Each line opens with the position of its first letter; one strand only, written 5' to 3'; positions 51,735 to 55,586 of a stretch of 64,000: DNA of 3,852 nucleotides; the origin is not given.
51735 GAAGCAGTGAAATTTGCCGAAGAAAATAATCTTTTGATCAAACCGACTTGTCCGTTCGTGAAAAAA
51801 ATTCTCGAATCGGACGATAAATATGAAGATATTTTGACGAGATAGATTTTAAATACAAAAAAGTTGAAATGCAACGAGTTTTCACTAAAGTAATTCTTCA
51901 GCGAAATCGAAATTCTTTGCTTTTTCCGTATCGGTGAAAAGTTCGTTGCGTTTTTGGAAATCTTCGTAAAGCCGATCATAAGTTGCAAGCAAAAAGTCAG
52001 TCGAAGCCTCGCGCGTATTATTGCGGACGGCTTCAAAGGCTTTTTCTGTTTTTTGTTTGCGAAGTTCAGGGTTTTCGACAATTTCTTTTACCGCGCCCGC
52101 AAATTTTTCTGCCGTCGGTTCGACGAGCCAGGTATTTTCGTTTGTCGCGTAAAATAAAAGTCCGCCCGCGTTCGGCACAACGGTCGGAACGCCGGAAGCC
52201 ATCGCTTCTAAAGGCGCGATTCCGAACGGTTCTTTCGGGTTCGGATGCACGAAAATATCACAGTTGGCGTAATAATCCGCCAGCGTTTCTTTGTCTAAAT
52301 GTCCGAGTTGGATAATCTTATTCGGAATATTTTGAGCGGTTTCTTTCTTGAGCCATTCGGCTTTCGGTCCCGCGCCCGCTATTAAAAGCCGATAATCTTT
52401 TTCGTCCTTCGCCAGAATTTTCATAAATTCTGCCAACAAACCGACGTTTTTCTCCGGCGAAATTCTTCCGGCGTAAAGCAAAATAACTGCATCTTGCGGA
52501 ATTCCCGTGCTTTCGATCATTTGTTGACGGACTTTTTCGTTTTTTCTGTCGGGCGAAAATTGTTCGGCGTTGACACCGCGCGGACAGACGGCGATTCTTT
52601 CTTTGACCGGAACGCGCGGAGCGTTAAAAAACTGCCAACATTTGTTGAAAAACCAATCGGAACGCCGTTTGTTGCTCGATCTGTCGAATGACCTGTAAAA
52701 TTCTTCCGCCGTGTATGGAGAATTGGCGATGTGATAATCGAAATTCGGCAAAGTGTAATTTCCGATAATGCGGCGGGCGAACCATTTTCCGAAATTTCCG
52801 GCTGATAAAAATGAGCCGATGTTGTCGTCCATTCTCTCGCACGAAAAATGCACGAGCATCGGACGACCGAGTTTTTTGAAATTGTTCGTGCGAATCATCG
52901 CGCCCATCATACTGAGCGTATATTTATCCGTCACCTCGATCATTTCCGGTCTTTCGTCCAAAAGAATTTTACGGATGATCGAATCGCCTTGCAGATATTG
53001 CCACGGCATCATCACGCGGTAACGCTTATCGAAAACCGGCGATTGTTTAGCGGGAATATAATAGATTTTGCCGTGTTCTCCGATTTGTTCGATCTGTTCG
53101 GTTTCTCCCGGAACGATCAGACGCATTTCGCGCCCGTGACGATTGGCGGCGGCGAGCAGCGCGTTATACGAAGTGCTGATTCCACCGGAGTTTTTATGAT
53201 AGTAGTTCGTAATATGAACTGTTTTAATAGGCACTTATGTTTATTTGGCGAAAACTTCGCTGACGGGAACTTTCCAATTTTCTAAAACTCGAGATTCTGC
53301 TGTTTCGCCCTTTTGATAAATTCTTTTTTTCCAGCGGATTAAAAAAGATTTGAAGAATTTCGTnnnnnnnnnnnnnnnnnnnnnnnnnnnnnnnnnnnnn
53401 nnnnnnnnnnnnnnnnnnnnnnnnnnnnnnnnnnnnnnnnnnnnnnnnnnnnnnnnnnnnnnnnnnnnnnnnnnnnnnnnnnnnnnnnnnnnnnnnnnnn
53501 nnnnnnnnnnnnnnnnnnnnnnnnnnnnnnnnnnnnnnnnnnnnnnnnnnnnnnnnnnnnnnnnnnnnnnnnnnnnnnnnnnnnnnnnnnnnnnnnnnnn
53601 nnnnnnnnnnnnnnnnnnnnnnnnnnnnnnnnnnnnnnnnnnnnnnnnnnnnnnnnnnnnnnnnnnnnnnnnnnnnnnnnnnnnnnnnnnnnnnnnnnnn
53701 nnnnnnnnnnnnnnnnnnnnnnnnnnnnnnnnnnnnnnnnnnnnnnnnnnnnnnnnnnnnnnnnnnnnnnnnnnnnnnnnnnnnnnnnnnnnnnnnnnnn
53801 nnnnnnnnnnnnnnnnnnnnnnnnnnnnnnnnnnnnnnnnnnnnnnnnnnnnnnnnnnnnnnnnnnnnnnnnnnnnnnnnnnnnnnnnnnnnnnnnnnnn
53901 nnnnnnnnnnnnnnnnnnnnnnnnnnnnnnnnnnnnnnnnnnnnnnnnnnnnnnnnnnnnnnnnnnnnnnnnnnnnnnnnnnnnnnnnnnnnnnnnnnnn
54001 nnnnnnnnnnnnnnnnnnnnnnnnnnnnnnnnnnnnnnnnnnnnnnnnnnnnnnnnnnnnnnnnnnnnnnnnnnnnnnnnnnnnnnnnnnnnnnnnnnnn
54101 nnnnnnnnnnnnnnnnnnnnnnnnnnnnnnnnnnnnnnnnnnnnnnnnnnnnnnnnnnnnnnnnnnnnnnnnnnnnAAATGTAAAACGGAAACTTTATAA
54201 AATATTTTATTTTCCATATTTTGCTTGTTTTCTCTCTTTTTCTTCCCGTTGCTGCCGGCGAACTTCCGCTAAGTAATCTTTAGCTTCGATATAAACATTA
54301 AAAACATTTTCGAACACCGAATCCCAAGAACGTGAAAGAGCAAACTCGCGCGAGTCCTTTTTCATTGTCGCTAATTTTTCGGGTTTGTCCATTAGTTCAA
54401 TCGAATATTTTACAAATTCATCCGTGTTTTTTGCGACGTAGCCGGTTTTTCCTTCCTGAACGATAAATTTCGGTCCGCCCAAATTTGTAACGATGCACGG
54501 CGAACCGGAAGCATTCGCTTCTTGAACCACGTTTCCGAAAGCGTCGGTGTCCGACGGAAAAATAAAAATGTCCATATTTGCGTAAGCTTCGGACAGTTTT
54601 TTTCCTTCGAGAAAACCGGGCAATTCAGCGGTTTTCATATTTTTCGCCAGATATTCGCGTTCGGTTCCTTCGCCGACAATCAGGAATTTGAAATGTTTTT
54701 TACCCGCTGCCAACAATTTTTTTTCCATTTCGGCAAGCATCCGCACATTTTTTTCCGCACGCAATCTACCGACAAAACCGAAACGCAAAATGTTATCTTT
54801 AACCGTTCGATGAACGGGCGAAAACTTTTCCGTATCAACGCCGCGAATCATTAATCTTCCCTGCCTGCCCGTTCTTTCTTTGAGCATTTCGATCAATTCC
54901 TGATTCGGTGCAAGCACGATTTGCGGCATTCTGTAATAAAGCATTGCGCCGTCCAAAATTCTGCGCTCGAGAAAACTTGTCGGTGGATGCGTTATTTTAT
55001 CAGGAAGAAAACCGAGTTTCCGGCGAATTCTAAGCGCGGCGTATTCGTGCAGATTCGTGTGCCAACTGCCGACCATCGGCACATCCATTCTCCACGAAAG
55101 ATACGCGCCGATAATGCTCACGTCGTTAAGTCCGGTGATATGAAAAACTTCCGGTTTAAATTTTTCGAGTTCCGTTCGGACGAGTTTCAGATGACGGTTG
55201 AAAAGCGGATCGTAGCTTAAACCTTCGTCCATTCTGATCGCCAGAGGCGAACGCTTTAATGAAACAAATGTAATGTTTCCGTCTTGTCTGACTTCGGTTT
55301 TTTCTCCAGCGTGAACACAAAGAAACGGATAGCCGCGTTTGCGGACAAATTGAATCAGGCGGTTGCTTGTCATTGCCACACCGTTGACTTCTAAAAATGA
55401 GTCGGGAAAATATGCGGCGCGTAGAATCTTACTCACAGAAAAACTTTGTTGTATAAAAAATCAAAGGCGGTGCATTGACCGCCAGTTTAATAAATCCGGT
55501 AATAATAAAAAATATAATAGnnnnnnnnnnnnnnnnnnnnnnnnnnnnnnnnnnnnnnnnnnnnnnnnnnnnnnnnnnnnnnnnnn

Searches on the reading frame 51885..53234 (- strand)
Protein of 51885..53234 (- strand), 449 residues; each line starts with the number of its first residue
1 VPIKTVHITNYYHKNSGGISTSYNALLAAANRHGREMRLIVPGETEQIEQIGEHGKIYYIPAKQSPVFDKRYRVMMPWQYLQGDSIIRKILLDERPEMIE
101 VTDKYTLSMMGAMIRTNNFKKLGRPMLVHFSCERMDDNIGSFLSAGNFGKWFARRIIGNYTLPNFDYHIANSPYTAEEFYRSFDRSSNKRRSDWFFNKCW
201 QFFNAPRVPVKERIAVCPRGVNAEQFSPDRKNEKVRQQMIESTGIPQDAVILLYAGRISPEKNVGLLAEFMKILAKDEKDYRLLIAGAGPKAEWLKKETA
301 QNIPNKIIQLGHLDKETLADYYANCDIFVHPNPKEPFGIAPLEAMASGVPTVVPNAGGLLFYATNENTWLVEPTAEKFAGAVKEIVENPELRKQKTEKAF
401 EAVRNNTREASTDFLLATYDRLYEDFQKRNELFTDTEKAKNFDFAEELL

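Call 41: search_protein_families(library=pfam, proteins=[window:51885-53234:-])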
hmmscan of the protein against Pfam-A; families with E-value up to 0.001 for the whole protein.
window:51885-53234:- (449 aa): 6 families
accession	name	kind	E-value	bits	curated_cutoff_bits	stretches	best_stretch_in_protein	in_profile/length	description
PF00534.26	Glycos_transf_1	-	2.7e-36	125.1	26.4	1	236-399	2-169/172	Glycosyl transferases group 1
PF13692.12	Glyco_trans_1_4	-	9.9e-28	97.6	27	1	251-388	3-142/142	Glycosyl transferases group 1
PF20706.3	GT4-conflict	-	4.3e-12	46.1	26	1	241-408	193-359/385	Family 4 Glycosyltransferase in conflict systems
PF13524.12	Glyco_trans_1_2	-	2e-08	34.8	25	1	273-405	8-131/144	Glycosyl transferase-like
PF13579.12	Glyco_trans_4_4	-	1.8e-06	28.8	29.7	1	17-182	1-145/158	Glycosyl transferase 4-like domain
PF13439.12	Glyco_transf_4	-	3.5e-05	24.3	28.5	1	17-183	2-152/170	Glycosyltransferase Family 4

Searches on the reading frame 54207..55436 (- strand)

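Call 42: search_protein_families(library=pfam, proteins=[window:54207-55436:-])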
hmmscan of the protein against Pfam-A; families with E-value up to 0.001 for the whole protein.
window:54207-55436:- (409 aa): 4 families
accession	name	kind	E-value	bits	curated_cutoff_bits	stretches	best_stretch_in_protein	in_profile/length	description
PF00534.26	Glycos_transf_1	-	1e-27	97.2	26.4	1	218-364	17-171/172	Glycosyl transferases group 1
PF13692.12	Glyco_trans_1_4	-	5.7e-26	91.9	27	1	218-350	3-141/142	Glycosyl transferases group 1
PF13439.12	Glyco_transf_4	-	2.6e-08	34.5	28.5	1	17-203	1-169/170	Glycosyltransferase Family 4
PF20706.3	GT4-conflict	-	0.00022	20.8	26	1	213-326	194-320/385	Family 4 Glycosyltransferase in conflict systems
